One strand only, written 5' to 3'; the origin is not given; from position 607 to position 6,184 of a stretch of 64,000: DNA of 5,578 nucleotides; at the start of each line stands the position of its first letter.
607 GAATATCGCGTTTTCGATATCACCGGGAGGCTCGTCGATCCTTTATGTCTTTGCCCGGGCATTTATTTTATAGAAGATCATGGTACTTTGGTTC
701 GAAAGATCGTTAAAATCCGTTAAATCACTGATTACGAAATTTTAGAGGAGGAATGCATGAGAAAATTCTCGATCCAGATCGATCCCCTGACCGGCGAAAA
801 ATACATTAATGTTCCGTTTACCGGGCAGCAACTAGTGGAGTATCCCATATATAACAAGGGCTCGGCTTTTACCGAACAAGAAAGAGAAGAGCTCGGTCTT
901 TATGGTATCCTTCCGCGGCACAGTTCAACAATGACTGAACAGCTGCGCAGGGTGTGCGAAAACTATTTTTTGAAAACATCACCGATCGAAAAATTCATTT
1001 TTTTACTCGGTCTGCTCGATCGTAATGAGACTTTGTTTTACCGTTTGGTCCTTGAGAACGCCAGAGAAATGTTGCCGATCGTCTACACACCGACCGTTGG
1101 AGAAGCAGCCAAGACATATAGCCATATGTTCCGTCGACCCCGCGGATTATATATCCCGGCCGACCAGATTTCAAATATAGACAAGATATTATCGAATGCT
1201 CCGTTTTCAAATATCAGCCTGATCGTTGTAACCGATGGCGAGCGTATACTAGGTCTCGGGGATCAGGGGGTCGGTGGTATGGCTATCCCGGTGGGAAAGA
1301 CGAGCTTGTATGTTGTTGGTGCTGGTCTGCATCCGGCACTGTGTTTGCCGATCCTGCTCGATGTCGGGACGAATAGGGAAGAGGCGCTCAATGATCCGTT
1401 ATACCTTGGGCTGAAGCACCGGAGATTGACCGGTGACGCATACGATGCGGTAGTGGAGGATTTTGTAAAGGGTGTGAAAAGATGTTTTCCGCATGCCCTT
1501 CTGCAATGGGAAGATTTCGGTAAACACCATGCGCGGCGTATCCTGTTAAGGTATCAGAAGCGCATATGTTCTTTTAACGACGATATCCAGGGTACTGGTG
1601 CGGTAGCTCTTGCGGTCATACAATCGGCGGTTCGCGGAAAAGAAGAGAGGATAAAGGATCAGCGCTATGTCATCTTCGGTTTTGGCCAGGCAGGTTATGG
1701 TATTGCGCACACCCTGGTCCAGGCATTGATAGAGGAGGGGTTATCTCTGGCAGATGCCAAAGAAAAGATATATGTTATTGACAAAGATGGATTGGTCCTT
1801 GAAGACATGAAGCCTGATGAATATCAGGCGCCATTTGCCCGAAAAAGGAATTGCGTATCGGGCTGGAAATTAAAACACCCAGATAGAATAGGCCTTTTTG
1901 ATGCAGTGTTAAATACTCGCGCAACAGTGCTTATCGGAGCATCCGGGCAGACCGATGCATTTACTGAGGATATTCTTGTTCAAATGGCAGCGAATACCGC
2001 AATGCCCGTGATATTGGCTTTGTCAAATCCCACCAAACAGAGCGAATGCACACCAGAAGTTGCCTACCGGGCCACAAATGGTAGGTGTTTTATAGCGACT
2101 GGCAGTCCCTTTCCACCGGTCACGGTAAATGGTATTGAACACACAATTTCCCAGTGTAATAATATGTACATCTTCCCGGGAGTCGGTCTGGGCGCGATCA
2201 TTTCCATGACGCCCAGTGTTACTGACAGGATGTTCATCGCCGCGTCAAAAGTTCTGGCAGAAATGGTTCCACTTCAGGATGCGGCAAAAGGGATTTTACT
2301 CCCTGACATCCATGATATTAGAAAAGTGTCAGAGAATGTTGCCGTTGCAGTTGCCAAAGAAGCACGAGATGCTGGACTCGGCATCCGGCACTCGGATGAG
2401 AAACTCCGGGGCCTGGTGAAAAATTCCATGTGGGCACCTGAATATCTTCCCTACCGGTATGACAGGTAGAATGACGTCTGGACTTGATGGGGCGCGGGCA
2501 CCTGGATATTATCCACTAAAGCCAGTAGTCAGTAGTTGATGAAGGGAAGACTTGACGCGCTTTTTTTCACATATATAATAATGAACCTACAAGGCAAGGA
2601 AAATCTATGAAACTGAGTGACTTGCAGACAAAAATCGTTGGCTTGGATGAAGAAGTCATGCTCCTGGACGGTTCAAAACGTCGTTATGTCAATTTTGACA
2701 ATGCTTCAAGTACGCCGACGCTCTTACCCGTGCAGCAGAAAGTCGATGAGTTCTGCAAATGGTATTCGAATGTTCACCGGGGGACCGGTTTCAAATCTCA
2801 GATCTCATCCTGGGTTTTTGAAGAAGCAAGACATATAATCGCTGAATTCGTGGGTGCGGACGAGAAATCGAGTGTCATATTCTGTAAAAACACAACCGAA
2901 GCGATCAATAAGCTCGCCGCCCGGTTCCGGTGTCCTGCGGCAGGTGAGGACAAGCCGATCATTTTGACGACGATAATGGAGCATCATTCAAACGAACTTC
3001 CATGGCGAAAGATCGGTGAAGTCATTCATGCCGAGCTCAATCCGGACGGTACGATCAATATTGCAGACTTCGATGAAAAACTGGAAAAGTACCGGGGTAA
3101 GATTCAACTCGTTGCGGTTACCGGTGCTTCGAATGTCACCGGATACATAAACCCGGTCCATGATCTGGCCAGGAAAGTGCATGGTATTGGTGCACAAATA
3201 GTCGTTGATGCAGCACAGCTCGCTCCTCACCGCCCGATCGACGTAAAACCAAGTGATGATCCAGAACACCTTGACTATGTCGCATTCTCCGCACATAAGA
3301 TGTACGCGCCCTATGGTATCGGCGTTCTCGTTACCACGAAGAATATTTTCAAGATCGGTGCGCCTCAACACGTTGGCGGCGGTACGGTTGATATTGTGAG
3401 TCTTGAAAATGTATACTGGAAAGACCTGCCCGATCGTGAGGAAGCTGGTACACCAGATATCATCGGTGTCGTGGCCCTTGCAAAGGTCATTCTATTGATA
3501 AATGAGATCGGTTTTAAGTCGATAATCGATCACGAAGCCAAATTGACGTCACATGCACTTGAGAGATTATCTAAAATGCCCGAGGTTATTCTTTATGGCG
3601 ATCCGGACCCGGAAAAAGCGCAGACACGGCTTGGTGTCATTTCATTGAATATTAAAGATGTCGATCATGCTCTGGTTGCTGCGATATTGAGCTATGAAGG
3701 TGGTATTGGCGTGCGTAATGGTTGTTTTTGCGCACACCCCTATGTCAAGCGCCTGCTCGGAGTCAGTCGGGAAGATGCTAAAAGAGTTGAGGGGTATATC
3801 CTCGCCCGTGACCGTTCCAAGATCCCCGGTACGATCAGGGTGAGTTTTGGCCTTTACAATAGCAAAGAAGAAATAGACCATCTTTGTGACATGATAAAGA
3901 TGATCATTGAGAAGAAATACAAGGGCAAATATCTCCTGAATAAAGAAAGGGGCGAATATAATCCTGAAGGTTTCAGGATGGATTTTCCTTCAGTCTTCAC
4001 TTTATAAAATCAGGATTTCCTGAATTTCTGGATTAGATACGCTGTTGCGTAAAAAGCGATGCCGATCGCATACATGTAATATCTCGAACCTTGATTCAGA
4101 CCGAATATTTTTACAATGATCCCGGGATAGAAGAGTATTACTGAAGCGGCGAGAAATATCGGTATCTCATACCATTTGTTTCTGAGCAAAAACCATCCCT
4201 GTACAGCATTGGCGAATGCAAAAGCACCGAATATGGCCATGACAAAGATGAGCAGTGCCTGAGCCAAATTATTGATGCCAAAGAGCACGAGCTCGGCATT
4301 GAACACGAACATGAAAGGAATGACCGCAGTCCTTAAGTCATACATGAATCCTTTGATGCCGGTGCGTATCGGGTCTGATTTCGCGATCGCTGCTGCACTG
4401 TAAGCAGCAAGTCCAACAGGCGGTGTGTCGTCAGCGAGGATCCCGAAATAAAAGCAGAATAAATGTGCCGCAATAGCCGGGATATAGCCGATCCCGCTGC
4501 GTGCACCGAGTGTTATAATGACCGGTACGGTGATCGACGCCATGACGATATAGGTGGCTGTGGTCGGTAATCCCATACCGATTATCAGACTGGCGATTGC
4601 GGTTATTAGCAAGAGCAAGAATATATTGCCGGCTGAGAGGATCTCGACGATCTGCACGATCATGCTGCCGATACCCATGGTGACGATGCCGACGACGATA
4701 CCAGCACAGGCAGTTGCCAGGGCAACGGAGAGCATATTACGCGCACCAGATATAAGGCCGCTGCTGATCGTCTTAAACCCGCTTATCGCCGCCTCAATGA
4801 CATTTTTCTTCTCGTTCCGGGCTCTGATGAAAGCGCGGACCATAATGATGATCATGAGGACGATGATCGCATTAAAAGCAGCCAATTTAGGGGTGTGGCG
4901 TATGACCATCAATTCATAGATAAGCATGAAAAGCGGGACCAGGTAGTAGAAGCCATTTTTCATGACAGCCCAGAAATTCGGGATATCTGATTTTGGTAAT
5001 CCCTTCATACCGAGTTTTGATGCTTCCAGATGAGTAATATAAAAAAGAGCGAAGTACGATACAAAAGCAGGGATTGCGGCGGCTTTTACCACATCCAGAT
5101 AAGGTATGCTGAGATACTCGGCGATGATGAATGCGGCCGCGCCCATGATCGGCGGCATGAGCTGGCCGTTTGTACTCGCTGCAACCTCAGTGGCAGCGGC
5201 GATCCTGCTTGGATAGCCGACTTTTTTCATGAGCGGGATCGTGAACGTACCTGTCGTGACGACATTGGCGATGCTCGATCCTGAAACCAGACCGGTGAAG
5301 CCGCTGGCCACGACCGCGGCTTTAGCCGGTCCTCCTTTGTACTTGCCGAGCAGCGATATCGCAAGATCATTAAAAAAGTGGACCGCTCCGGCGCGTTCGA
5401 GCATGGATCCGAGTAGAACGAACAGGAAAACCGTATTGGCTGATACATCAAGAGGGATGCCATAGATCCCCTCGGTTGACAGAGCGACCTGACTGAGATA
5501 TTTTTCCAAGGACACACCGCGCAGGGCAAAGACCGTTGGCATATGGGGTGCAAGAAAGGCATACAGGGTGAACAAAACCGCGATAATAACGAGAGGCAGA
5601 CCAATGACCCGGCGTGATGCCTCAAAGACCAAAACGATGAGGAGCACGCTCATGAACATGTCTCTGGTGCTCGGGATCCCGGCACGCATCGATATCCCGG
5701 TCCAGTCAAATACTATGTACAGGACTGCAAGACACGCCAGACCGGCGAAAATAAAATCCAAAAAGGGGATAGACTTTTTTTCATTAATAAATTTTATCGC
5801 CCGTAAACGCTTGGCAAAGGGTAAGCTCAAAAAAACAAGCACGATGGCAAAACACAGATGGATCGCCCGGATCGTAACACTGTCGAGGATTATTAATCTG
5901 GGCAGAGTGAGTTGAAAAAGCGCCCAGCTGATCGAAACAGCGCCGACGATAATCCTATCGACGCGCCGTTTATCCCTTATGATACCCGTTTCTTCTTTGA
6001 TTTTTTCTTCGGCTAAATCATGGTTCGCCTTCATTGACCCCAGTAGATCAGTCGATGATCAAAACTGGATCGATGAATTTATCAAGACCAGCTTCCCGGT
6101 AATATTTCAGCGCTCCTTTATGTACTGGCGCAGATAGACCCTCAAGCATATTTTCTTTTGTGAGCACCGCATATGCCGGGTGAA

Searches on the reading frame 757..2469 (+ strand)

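Call 42: search_protein_families(library=pfam, proteins=[window:757-2469:+], max_evalue=0.00001)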
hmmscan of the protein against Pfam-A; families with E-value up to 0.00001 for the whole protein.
window:757-2469:+ (570 aa): 2 families
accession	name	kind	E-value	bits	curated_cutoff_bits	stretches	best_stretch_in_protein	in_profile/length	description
PF03949.21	Malic_M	-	1.6e-90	303.3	23.5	1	277-536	1-257/258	Malic enzyme, NAD binding domain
PF00390.24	malic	-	1.1e-67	227.8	23.1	1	88-267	2-182/182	Malic enzyme, N-terminal domain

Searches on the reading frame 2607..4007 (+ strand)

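Call 42: search_protein_families(library=pfam, proteins=[window:2607-4007:+], max_evalue=0.00001)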
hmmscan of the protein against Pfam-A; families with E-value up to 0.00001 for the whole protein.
window:2607-4007:+ (466 aa): 1 family
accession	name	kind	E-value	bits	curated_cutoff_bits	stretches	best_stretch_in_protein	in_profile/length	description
PF00266.25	Aminotran_5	-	3.2e-87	293.4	21.5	1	28-426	1-371/371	Aminotransferase class-V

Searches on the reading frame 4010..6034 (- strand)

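Call 42: search_protein_families(library=pfam, proteins=[window:4010-6034:-], max_evalue=0.00001)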
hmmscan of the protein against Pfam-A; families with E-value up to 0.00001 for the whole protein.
window:4010-6034:- (674 aa): 2 families
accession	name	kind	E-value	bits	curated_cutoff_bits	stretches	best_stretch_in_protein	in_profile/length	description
PF06808.19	DctM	-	2.2e-79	267.7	23.8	1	131-587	1-409/413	Tripartite ATP-independent periplasmic transporter, DctM component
PF11874.13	DUF3394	-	2.6e-11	44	28.2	1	594-642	2-50/181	Domain of unknown function (DUF3394)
